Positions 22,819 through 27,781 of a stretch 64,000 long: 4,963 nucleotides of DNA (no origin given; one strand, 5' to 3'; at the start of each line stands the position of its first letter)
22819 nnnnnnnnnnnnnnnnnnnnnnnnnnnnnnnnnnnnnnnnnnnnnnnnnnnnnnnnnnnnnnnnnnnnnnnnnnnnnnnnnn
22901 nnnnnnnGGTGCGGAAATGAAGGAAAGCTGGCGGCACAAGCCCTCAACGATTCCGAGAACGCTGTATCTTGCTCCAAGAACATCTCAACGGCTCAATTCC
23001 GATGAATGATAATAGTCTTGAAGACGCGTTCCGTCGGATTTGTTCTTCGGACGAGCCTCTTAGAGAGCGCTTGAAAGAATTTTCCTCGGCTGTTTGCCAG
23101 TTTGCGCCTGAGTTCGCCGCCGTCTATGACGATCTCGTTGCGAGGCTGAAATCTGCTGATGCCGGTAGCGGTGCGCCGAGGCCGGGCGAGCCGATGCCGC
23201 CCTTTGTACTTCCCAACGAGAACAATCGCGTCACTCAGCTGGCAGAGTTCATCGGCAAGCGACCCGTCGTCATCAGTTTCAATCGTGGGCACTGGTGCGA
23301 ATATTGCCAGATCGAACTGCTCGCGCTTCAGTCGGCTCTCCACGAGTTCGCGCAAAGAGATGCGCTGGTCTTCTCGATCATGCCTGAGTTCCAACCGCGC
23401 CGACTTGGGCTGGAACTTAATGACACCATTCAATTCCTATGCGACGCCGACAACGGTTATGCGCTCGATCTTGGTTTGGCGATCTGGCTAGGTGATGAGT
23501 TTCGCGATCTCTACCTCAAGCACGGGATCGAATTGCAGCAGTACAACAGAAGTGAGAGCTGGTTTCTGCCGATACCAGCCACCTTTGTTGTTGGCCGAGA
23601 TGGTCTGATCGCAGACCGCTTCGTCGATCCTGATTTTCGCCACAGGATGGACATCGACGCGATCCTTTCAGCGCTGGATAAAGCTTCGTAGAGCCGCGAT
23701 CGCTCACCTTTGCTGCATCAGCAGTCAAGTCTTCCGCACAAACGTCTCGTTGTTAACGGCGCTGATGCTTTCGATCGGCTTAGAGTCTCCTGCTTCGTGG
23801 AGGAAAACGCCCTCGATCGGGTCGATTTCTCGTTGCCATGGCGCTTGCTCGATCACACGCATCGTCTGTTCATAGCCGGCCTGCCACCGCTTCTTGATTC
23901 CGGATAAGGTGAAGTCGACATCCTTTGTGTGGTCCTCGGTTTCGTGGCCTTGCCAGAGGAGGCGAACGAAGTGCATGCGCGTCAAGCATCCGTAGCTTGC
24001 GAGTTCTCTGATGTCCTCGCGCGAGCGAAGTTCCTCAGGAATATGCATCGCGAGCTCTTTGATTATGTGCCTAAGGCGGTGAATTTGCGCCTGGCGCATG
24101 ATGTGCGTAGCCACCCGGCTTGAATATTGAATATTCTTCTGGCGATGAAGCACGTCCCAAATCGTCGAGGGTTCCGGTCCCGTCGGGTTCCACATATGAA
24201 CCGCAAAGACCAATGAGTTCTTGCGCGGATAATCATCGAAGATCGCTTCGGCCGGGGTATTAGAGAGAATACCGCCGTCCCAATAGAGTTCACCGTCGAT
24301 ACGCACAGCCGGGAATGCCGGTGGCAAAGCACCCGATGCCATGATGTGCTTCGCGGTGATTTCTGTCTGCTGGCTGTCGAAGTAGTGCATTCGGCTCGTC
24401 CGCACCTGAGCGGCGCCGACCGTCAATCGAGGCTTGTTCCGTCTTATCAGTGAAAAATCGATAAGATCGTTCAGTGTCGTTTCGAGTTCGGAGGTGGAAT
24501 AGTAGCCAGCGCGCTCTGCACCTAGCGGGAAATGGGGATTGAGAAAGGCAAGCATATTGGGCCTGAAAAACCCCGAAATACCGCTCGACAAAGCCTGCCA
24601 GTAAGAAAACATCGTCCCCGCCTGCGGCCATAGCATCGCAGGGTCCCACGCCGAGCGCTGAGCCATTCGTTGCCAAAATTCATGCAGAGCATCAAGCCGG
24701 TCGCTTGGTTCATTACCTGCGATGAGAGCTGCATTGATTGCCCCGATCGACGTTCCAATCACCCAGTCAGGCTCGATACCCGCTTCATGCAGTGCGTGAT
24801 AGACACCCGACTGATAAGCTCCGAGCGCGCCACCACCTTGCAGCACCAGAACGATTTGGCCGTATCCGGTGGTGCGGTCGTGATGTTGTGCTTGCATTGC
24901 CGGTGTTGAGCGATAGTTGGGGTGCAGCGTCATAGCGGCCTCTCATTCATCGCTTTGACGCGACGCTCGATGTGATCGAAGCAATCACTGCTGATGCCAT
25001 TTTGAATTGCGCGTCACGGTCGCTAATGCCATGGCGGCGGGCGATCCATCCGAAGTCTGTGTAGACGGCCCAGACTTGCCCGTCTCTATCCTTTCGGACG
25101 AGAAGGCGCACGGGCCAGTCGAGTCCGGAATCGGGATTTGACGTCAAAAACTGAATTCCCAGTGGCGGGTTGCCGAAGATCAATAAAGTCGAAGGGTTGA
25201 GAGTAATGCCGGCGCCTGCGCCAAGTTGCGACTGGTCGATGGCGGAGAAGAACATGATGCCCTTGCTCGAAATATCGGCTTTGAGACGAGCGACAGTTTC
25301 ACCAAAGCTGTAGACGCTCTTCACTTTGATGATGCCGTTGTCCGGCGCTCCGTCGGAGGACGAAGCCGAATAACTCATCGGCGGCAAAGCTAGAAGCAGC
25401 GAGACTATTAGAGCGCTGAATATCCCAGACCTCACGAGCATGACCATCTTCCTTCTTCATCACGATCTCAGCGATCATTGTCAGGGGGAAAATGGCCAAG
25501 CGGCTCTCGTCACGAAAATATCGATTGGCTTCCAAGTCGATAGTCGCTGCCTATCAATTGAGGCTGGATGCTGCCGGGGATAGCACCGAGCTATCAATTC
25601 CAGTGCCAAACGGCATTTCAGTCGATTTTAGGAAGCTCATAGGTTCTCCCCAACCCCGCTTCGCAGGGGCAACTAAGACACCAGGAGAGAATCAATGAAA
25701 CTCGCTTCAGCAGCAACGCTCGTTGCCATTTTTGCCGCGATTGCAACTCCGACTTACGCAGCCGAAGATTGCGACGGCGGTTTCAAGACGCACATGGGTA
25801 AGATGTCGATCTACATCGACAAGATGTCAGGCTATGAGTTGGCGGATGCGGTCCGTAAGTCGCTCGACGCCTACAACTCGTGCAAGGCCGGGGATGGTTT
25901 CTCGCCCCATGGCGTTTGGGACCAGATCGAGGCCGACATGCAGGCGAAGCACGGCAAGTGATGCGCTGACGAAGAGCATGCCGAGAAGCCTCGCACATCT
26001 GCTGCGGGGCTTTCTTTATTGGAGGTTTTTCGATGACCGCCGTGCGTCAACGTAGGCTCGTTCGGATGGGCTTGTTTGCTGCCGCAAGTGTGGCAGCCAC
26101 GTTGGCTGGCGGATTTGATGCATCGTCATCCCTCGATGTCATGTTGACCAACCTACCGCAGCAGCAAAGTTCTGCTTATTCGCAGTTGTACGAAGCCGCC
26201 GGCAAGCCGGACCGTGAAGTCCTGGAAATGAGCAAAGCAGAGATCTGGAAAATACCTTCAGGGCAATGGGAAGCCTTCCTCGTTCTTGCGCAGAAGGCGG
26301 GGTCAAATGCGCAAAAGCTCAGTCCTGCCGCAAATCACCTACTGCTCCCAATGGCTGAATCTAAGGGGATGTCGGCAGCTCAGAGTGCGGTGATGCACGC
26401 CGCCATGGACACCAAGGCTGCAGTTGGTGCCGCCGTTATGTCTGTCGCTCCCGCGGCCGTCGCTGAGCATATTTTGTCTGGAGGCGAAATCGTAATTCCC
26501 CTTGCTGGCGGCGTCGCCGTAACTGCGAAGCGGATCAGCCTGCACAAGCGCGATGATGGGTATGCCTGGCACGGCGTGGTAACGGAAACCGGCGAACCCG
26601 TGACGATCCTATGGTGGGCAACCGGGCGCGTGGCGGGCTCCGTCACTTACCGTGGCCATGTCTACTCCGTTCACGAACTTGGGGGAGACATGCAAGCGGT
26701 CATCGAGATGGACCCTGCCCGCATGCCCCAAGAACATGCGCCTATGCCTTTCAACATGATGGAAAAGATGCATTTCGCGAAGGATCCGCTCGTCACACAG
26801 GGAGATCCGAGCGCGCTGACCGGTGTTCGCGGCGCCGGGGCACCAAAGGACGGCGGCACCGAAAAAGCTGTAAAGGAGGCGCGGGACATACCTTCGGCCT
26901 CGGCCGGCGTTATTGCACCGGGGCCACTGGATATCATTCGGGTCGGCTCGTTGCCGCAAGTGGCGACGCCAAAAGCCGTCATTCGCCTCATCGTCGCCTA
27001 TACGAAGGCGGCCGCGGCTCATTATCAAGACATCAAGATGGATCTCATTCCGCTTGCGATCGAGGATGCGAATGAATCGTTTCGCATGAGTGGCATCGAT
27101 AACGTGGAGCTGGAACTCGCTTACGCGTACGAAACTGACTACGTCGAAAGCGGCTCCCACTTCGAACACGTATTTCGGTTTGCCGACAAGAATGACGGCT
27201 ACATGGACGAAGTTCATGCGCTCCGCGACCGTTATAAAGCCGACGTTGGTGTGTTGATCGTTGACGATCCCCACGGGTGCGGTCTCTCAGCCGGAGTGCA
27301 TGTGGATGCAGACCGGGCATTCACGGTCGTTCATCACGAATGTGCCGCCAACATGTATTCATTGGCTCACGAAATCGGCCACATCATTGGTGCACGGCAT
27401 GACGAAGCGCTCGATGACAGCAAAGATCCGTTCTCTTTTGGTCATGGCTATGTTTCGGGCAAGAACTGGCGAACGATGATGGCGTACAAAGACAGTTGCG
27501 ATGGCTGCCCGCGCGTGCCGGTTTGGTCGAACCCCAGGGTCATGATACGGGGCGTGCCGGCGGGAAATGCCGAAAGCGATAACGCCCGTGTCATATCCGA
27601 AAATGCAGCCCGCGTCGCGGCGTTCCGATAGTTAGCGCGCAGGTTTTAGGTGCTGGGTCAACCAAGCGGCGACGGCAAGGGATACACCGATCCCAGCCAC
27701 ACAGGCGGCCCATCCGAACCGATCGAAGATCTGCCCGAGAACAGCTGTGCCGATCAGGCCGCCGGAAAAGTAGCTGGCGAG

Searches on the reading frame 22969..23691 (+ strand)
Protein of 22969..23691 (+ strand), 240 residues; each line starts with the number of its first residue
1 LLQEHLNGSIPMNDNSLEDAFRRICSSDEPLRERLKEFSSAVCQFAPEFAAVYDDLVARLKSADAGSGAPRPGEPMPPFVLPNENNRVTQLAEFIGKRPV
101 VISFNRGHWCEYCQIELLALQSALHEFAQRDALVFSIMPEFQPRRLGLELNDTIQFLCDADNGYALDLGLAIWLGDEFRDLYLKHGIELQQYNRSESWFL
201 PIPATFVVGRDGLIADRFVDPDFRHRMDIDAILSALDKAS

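Call 83: search_protein_families(library=pfam, proteins=[window:22969-23691:+], max_evalue=0.001)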
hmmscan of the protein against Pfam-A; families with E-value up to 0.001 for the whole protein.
window:22969-23691:+ (240 aa): 2 families
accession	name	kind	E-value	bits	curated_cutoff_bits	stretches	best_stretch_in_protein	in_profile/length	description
PF00578.27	AhpC-TSA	-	7.9e-14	52.1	26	1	72-215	1-122/124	AhpC/TSA family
PF08534.16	Redoxin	-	5.6e-09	36.4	26.6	1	72-229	2-144/148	Redoxin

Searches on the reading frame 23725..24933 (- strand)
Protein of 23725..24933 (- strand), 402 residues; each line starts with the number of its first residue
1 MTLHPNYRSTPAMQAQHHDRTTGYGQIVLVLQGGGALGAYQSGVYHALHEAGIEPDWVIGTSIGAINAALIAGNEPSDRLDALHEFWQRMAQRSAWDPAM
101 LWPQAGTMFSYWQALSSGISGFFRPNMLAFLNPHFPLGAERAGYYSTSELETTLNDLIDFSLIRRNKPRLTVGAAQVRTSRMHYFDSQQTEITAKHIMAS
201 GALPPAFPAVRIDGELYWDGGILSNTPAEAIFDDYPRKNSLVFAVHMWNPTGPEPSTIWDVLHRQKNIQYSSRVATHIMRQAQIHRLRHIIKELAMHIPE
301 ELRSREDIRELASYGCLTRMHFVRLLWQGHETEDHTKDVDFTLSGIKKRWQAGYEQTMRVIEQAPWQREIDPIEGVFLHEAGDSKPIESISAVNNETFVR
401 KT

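Call 11: search_protein_families(library=pfam, proteins=[window:23725-24933:-], max_evalue=0.001)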
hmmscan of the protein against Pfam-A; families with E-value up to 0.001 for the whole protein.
window:23725-24933:- (402 aa): 2 families
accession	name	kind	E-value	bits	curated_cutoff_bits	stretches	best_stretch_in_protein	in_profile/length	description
PF01734.28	Patatin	-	6.1e-35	121.6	27.7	1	29-230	1-189/191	Patatin-like phospholipase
PF12536.13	DUF3734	-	4.7e-33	114.1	22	1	268-372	1-105/106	Patatin phospholipase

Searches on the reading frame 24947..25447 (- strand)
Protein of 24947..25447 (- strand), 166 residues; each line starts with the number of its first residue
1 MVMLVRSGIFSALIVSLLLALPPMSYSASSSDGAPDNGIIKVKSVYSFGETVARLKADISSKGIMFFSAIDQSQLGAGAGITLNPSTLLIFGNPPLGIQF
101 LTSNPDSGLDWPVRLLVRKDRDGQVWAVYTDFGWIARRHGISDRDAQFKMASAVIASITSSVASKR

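Call 83: search_protein_families(library=pfam, proteins=[window:24947-25447:-], max_evalue=0.001)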
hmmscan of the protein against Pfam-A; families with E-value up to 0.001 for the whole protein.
window:24947-25447:- (166 aa): 1 family
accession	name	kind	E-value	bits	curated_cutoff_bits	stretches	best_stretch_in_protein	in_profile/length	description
PF03625.19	DUF302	-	2.5e-13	50.1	23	1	74-131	6-62/63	Domain of unknown function DUF302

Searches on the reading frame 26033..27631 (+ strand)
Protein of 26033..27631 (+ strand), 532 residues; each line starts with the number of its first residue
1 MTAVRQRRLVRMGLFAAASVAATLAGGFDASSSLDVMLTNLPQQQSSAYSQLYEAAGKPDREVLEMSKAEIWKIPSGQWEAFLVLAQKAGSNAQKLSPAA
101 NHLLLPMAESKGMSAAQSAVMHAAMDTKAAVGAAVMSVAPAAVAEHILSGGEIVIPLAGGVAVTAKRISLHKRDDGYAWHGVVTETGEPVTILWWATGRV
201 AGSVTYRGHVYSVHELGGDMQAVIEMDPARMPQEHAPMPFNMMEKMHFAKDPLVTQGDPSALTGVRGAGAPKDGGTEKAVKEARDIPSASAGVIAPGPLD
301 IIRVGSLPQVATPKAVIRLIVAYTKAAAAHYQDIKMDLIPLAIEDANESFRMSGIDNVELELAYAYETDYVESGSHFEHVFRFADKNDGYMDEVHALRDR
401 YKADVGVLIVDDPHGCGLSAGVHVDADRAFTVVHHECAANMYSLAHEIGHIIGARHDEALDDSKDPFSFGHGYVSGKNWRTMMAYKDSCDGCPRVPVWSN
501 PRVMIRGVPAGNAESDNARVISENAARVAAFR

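Call 10: search_protein_families(library=pfam, proteins=[window:26033-27631:+], max_evalue=0.001)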
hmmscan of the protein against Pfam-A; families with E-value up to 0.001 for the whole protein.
window:26033-27631:+ (532 aa): 3 families
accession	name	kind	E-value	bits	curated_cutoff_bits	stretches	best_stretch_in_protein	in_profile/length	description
PF13688.12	Reprolysin_5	-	2.9e-17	64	27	1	316-488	4-189/196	Metallo-peptidase family M12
PF13582.12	Reprolysin_3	-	2.4e-08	34.9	22.4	1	341-457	6-123/123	Metallo-peptidase family M12B Reprolysin-like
PF13583.11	Reprolysin_4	-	7.8e-06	26.1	22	1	357-502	45-188/203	Metallo-peptidase family M12B Reprolysin-like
